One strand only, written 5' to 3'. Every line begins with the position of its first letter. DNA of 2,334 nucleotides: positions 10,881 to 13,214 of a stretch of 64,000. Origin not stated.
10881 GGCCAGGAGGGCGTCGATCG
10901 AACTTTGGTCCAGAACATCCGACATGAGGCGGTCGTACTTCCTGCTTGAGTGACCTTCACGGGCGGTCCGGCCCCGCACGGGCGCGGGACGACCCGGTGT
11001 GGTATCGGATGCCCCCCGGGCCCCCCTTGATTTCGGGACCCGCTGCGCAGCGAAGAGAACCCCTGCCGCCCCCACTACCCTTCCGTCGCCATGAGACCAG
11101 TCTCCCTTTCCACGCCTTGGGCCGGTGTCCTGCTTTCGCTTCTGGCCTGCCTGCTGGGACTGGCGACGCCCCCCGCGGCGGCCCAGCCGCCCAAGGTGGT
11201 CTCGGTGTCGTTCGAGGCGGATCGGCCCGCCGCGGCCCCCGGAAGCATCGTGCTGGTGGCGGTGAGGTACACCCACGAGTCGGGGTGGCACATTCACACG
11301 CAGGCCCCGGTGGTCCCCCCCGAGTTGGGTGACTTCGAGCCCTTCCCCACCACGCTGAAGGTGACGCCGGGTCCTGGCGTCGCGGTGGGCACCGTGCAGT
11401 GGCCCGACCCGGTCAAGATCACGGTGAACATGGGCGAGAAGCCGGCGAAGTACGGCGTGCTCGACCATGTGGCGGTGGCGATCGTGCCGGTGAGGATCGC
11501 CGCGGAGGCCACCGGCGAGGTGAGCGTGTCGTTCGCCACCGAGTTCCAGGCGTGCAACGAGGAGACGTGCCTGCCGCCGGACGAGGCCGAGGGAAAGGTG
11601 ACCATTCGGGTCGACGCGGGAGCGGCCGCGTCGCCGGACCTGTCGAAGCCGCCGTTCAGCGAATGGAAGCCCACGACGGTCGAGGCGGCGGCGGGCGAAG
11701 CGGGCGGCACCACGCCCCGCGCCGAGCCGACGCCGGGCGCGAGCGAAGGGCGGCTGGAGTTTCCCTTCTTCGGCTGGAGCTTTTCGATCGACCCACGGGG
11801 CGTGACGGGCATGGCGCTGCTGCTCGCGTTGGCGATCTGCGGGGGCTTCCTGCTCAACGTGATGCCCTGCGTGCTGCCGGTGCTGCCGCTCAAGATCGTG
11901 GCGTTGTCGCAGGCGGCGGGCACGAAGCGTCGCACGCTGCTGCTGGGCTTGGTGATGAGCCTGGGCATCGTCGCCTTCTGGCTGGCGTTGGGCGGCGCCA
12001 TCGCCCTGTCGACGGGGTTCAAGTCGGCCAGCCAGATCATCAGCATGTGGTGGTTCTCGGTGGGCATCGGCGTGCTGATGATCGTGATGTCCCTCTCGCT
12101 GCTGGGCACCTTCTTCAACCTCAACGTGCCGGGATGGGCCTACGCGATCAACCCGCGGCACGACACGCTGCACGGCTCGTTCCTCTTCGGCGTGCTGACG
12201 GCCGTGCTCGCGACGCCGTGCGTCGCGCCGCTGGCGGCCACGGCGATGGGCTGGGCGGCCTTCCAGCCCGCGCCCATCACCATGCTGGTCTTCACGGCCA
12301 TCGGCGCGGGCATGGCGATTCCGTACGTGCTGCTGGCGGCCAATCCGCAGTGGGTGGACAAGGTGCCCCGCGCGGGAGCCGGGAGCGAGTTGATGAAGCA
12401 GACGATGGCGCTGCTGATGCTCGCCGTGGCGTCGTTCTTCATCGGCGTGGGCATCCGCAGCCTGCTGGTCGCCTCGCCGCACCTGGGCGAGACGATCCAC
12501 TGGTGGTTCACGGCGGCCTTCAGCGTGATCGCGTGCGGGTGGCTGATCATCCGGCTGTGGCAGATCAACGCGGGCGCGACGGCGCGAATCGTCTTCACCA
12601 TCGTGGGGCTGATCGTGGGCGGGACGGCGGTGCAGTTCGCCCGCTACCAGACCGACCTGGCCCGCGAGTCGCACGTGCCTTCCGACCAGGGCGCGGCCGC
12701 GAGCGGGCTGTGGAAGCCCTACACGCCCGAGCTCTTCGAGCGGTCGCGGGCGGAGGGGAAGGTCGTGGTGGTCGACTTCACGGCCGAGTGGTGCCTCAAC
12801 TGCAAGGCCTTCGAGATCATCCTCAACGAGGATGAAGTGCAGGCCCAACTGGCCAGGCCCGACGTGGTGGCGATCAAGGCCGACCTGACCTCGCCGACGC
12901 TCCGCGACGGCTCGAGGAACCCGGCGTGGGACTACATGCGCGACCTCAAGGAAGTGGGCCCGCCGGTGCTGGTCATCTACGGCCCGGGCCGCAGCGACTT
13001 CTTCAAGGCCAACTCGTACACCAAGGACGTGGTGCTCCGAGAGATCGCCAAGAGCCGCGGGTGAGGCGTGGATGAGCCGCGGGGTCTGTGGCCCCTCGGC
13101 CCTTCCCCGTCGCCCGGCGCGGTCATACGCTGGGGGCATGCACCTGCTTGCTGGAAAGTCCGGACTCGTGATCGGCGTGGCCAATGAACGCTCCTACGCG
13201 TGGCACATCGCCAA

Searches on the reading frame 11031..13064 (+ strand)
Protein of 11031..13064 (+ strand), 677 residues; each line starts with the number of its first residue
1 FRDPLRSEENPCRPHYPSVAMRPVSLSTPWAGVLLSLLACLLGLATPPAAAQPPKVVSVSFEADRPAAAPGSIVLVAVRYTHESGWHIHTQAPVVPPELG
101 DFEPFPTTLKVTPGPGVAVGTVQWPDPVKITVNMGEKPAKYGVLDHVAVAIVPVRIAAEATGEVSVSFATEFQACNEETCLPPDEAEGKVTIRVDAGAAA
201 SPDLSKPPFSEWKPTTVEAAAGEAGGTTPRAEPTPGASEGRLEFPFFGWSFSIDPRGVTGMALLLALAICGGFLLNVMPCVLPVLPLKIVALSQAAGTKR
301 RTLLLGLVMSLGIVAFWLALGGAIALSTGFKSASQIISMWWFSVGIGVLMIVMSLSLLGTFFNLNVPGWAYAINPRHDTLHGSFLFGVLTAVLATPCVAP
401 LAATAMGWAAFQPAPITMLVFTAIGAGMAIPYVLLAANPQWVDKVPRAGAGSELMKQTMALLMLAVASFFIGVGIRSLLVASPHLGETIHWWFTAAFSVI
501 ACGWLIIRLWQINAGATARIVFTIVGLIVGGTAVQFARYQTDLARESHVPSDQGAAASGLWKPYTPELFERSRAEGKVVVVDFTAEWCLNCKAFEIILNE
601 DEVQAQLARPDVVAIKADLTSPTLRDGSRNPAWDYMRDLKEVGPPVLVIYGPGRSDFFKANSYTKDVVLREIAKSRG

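Call 12: search_protein_families(library=pfam, max_evalue=0.001, proteins=[window:11031-13064:+])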
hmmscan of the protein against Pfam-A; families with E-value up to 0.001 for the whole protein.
window:11031-13064:+ (677 aa): 4 families
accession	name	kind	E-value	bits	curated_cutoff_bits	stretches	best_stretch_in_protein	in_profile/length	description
PF02683.22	DsbD_TM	-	2.1e-15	57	27.1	1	263-471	3-215/219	Cytochrome C biogenesis protein transmembrane domain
PF13899.12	Thioredoxin_7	-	2.7e-09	37.5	27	1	563-652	4-83/83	Thioredoxin-like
PF11412.14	DsbD_N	-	1.7e-06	28.5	25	1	70-186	16-113/119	Thiol:disulfide interchange protein DsbD, N-terminal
PF00085.26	Thioredoxin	-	0.00022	21.6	23.5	1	569-619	10-58/103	Thioredoxin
